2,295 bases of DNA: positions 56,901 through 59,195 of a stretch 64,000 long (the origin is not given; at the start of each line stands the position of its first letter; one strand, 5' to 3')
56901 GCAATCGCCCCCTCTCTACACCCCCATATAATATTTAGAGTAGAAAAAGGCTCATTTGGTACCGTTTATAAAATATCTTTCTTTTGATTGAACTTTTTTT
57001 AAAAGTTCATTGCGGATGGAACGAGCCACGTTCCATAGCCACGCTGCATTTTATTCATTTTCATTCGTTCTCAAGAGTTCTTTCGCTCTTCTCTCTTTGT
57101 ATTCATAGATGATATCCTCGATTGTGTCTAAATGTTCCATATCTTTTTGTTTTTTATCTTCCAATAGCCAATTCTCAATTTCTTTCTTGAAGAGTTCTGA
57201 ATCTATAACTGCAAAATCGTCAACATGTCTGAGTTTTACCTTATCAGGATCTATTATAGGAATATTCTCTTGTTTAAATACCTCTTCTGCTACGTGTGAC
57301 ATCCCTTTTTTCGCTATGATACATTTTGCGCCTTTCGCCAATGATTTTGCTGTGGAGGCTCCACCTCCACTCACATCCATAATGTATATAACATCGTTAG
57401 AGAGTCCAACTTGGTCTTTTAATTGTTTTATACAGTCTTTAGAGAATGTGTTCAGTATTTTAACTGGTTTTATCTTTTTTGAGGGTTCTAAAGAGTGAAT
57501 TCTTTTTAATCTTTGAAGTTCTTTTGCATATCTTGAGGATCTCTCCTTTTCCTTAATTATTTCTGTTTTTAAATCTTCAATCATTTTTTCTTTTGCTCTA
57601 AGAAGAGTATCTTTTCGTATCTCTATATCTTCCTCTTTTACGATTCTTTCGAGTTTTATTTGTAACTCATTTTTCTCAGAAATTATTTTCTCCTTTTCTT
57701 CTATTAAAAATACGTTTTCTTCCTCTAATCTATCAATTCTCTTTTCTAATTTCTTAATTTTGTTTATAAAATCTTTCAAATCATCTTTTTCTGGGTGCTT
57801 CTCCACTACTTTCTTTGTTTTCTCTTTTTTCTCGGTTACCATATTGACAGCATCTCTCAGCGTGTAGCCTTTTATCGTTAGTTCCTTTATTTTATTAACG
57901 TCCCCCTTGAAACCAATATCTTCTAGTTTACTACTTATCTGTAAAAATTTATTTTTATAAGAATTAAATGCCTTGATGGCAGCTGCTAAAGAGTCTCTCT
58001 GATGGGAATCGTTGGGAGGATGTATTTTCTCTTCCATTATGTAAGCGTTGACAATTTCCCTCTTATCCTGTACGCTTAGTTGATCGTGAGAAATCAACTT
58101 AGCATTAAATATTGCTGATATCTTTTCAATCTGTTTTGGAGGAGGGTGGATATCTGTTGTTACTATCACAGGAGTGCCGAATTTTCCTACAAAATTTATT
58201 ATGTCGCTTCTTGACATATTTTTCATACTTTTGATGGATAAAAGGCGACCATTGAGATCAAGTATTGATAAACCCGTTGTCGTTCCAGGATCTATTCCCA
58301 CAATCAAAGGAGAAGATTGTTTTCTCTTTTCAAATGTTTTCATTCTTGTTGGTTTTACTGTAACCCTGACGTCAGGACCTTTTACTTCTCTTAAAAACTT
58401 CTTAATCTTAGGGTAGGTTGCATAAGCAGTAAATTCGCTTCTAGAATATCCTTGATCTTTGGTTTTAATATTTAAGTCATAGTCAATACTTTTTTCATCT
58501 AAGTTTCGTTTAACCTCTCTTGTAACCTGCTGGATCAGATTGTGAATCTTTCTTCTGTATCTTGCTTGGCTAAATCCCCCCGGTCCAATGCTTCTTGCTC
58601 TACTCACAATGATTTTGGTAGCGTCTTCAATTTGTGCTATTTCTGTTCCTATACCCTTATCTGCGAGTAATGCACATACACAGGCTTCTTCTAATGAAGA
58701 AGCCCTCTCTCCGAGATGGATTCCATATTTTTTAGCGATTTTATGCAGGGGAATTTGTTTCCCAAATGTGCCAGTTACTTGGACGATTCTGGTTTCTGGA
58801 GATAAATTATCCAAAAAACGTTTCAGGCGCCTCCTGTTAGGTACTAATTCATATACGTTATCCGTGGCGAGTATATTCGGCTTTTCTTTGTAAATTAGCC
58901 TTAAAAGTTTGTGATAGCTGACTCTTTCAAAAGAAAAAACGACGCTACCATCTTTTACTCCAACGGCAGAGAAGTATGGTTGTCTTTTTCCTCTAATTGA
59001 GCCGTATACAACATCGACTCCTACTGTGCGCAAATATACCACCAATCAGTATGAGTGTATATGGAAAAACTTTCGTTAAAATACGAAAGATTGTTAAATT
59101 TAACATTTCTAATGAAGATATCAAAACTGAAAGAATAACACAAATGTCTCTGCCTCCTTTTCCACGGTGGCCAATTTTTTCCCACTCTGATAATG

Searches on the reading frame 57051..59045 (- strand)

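Call 48: search_protein_families(library=pfam, proteins=[window:57051-59045:-], max_evalue=0.01)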
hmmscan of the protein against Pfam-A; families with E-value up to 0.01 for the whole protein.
window:57051-59045:- (664 aa): 2 families
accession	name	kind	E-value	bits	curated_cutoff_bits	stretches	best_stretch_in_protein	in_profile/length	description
PF04312.18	DUF460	-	7.1e-39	133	28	1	221-356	2-135/135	Protein of unknown function (DUF460)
PF18859.6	acVLRF1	-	0.0099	16.5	27.1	0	155-184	39-68/130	Actinobacteria/chloroflexi VLRF1 release factor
